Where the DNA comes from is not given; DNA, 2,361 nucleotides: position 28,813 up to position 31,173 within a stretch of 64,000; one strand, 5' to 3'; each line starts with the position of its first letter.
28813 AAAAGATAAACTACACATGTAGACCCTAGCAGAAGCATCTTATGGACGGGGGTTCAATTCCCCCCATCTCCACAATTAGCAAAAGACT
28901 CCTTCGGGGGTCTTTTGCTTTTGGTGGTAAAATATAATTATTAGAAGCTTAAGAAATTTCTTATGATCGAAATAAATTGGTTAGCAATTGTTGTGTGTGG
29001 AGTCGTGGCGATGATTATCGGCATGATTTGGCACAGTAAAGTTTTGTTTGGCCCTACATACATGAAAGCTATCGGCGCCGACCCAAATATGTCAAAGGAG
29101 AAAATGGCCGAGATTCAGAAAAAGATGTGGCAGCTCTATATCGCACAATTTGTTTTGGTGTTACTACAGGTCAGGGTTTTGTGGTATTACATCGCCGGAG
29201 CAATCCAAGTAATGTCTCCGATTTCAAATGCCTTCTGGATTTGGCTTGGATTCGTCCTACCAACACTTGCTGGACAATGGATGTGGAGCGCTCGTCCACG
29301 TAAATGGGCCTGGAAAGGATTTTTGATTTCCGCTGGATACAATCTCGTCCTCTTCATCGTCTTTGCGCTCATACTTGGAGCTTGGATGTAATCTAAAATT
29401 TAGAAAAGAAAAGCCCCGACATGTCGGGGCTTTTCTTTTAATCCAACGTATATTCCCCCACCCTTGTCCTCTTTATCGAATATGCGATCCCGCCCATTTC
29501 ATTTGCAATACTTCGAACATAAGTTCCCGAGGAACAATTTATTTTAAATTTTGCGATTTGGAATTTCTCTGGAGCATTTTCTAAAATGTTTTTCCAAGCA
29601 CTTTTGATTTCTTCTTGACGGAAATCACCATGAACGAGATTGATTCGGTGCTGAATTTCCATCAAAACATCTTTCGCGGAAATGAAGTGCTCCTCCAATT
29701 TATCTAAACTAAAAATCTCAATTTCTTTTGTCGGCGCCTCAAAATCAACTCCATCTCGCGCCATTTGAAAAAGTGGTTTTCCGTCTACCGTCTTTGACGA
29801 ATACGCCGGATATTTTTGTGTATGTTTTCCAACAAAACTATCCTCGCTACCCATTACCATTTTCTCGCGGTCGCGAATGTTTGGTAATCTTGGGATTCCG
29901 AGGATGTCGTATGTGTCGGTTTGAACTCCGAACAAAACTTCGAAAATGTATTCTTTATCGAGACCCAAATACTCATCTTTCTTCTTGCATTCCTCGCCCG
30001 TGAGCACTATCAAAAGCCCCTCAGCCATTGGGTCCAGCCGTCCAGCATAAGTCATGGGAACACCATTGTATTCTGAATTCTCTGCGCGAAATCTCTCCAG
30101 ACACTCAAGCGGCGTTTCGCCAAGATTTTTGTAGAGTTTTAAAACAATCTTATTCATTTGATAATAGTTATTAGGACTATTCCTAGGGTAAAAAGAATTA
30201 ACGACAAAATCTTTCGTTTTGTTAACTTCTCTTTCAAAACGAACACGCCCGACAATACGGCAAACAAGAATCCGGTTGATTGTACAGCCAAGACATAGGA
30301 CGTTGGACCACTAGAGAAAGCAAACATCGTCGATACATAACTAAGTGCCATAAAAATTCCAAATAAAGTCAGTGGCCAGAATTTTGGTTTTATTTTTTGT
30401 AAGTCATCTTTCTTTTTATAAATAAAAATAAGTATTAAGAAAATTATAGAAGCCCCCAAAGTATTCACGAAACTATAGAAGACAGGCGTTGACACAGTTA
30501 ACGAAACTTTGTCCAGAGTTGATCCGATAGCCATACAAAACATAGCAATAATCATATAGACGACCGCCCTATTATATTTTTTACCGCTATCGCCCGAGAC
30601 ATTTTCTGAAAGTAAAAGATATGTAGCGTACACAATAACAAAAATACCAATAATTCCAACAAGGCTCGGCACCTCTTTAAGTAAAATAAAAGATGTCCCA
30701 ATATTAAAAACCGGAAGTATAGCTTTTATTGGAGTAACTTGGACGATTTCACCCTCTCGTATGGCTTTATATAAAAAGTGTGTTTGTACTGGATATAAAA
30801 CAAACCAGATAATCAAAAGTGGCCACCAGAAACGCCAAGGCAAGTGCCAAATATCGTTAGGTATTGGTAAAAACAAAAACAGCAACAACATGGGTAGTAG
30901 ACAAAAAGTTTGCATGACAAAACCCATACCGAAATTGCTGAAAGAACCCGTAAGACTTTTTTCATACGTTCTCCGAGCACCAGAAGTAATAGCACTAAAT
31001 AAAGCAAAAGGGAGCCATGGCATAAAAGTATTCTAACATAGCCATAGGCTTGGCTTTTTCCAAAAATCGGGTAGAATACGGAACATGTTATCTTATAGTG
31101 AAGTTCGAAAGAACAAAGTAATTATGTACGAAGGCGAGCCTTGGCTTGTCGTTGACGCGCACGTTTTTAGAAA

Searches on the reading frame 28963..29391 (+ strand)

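Call 116: search_protein_families(library=pfam, proteins=[window:28963-29391:+], max_evalue=0.01)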
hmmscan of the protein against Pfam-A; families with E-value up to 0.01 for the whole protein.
window:28963-29391:+ (142 aa): 1 family
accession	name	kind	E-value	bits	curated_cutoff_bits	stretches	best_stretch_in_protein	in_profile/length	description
PF08570.15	DUF1761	-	9.2e-17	61.9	31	1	7-139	1-123/123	Protein of unknown function (DUF1761)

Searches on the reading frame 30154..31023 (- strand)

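Call 116: search_protein_families(library=pfam, proteins=[window:30154-31023:-], max_evalue=0.01)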
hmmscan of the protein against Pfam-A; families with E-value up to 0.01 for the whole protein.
window:30154-31023:- (289 aa): 3 families
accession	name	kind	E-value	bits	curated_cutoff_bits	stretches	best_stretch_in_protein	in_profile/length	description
PF00892.27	EamA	-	3.1e-26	92.7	28.2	2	153-286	3-134/135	EamA-like transporter family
PF03151.22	TPT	-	4.4e-06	26.7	30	1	176-287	27-137/291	Triose-phosphate Transporter family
PF06800.18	Sugar_transport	-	0.00032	20.6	26.3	1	120-286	113-271/280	Sugar transport protein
